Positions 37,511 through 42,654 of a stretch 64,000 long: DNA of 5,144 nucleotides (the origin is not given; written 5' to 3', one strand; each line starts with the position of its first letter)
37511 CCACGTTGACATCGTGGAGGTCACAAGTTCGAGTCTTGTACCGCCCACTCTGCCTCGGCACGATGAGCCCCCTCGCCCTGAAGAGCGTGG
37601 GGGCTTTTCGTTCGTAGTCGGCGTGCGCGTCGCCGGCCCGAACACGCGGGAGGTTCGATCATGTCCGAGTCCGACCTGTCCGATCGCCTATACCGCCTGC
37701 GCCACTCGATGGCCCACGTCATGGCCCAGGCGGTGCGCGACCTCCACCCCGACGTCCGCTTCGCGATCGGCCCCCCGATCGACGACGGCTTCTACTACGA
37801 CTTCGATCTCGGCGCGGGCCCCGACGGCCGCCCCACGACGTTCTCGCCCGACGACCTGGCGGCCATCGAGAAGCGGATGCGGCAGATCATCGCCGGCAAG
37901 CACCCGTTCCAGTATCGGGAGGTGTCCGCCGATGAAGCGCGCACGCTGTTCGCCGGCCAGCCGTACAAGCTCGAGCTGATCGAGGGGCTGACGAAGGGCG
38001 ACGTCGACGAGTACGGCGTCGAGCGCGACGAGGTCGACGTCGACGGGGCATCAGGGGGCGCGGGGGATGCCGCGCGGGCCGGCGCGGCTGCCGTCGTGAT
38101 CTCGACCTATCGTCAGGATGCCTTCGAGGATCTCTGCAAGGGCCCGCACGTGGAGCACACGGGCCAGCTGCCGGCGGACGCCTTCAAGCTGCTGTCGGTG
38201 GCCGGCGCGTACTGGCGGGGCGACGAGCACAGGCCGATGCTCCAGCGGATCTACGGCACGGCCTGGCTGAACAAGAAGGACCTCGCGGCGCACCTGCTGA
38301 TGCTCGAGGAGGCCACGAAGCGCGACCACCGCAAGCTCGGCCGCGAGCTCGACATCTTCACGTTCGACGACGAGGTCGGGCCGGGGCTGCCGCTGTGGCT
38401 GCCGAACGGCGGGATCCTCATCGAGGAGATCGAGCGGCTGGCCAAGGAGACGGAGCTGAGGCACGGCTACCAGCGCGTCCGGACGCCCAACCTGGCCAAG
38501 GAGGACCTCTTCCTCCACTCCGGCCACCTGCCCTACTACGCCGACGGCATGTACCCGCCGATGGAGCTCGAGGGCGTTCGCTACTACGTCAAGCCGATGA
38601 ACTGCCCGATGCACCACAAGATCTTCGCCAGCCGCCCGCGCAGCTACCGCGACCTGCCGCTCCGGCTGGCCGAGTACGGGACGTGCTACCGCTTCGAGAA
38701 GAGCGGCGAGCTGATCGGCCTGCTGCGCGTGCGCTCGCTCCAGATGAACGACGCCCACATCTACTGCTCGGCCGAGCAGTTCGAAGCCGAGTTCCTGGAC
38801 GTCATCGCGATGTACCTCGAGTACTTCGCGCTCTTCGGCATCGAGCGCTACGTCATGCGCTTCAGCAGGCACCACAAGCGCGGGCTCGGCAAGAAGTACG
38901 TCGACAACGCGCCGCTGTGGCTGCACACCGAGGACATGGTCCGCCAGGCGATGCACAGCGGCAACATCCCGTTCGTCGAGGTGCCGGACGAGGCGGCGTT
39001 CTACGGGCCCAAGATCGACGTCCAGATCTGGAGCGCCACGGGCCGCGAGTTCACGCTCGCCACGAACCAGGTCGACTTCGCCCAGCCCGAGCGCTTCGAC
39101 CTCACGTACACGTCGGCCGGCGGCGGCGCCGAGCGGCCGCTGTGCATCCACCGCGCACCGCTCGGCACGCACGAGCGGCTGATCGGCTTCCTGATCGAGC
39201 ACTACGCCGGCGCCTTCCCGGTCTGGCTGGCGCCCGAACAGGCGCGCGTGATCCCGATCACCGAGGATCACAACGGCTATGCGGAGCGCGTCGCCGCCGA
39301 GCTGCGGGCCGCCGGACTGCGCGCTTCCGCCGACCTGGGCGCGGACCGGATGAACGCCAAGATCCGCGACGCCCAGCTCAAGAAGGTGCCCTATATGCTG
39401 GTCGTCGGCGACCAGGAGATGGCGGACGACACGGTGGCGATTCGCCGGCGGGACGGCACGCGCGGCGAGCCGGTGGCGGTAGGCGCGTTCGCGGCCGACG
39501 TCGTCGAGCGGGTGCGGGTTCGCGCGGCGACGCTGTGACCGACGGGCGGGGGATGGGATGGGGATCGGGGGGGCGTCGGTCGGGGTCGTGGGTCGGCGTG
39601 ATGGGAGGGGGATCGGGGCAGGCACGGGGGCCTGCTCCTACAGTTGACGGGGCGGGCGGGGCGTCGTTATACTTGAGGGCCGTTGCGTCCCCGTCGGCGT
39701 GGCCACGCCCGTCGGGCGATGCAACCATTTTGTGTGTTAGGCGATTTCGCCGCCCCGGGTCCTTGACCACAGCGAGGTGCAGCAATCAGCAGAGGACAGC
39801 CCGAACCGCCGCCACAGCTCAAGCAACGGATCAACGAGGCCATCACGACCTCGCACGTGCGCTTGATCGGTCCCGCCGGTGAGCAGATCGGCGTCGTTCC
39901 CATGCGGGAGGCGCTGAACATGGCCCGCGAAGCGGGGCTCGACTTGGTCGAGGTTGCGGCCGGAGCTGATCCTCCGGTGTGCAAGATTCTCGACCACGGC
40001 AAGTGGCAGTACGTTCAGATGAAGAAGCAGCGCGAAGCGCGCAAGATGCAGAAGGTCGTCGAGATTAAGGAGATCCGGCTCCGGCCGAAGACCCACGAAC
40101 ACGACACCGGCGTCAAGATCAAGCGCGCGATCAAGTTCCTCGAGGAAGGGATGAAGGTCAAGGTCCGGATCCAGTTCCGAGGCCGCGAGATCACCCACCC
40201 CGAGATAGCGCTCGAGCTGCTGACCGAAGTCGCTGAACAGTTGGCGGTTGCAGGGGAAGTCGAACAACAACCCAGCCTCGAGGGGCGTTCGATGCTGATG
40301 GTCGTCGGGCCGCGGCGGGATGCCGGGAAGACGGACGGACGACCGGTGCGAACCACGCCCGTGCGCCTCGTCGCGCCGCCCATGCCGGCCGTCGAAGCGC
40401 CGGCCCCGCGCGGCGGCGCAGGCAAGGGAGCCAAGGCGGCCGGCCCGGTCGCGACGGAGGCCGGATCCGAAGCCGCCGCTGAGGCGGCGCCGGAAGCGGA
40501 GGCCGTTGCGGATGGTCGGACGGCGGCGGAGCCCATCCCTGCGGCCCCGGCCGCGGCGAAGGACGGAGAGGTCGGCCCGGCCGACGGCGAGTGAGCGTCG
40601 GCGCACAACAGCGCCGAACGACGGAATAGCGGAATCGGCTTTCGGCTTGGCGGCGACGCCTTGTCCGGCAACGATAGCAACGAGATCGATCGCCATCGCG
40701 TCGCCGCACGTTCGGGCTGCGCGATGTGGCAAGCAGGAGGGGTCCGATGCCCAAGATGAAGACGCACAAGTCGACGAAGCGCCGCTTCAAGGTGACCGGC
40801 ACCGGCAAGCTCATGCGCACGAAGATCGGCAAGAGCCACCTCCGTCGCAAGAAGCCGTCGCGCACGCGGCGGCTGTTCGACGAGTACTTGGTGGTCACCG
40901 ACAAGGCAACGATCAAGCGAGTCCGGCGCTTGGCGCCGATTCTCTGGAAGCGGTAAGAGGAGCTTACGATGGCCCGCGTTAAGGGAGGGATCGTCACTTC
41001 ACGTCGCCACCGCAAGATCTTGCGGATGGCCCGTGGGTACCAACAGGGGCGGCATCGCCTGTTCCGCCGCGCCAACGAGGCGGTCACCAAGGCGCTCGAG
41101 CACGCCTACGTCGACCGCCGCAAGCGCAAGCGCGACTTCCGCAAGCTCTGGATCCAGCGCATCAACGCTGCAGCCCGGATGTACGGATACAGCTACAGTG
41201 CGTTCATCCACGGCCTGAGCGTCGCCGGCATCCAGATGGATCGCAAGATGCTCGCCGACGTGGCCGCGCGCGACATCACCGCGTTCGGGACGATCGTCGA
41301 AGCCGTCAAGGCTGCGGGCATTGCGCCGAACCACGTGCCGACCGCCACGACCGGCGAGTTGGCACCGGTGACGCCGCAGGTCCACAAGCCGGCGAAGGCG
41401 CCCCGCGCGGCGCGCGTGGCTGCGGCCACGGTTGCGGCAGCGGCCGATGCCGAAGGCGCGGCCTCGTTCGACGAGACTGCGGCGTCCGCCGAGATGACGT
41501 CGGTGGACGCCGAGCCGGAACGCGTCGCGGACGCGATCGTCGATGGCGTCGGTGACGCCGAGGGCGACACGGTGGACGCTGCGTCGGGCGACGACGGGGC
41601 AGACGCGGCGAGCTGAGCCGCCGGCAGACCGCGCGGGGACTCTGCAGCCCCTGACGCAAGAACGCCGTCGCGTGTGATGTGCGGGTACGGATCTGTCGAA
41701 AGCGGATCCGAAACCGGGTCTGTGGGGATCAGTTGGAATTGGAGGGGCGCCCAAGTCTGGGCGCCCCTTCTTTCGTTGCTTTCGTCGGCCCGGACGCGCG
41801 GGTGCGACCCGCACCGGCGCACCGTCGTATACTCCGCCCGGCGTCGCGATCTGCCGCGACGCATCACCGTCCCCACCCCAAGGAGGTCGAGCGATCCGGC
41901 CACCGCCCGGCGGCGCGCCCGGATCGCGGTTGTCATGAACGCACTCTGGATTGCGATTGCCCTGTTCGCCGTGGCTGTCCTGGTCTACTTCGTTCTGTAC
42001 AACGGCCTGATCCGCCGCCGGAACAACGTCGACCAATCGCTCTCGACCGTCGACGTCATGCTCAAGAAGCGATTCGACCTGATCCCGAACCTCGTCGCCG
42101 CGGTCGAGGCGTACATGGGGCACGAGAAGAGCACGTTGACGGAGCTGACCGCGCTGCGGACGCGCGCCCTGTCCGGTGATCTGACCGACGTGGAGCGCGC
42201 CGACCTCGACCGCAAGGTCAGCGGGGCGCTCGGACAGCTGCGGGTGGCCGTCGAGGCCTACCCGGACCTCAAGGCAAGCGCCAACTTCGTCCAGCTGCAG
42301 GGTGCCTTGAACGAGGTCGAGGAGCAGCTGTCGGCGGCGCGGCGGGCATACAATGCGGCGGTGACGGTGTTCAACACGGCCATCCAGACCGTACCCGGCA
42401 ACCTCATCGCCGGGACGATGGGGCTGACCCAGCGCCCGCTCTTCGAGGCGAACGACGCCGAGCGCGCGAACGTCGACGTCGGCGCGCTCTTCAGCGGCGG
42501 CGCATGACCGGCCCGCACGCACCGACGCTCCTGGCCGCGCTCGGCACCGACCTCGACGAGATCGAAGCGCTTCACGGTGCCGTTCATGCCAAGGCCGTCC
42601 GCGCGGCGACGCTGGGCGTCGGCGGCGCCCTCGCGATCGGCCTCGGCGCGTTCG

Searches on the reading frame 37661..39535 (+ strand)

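Call 13: search_protein_families(library=pfam, proteins=[window:37661-39535:+], max_evalue=0.001)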
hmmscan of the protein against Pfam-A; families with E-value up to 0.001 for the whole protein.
window:37661-39535:+ (625 aa): 3 families
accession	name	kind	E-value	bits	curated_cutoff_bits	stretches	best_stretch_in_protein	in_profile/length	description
PF00587.30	tRNA-synt_2b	-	8.6e-38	130.6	29.3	1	306-515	9-179/179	tRNA synthetase class II core domain (G, H, P, S and T)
PF03129.25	HGTP_anticodon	-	2.2e-23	82.7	21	1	527-615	1-92/94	Anticodon binding domain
PF07973.19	tRNA_SAD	-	7.3e-11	42.3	24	1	147-198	1-44/44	Threonyl and Alanyl tRNA synthetase second additional domain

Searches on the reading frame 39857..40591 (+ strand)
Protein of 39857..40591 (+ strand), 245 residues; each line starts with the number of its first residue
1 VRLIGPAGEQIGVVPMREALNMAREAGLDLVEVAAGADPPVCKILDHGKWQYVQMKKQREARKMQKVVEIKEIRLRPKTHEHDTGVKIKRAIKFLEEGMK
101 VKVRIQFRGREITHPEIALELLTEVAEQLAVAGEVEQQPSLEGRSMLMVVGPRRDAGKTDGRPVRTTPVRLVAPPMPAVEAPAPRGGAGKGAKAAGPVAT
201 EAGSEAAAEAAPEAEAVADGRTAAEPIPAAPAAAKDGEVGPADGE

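Call 77: search_protein_families(library=pfam, proteins=[window:39857-40591:+], max_evalue=0.001)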
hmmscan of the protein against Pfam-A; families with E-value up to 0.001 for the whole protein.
window:39857-40591:+ (245 aa): 2 families
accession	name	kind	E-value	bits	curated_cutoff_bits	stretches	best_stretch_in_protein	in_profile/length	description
PF00707.27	IF3_C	-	4.6e-33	113.5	34.8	1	68-152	1-85/86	Translation initiation factor IF-3, C-terminal domain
PF05198.21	IF3_N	-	2.1e-24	85.9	26.9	1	2-61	11-70/70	Translation initiation factor IF-3, N-terminal domain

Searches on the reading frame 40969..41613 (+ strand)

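Call 77: search_protein_families(library=pfam, proteins=[window:40969-41613:+], max_evalue=0.001)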
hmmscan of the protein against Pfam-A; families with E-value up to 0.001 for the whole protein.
window:40969-41613:+ (215 aa): 1 family
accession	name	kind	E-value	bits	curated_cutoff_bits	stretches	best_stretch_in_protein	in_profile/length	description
PF00453.23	Ribosomal_L20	-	1.4e-40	138.2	30.8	1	3-108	1-106/107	Ribosomal protein L20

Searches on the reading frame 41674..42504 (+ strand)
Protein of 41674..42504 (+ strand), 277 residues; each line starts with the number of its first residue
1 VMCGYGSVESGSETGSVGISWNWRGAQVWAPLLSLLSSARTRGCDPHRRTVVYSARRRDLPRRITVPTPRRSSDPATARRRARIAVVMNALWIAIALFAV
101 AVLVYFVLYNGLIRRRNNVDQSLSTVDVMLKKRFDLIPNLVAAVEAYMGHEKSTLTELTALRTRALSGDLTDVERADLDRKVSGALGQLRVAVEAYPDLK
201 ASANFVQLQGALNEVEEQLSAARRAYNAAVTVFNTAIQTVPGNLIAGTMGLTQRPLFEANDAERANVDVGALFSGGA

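Call 77: search_protein_families(library=pfam, proteins=[window:41674-42504:+], max_evalue=0.001)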
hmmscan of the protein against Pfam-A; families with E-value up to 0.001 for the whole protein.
window:41674-42504:+ (277 aa): 1 family
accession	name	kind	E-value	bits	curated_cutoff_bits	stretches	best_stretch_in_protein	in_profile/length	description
PF04011.17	LemA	-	1.3e-46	158.6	26.2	1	123-269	2-147/149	LemA family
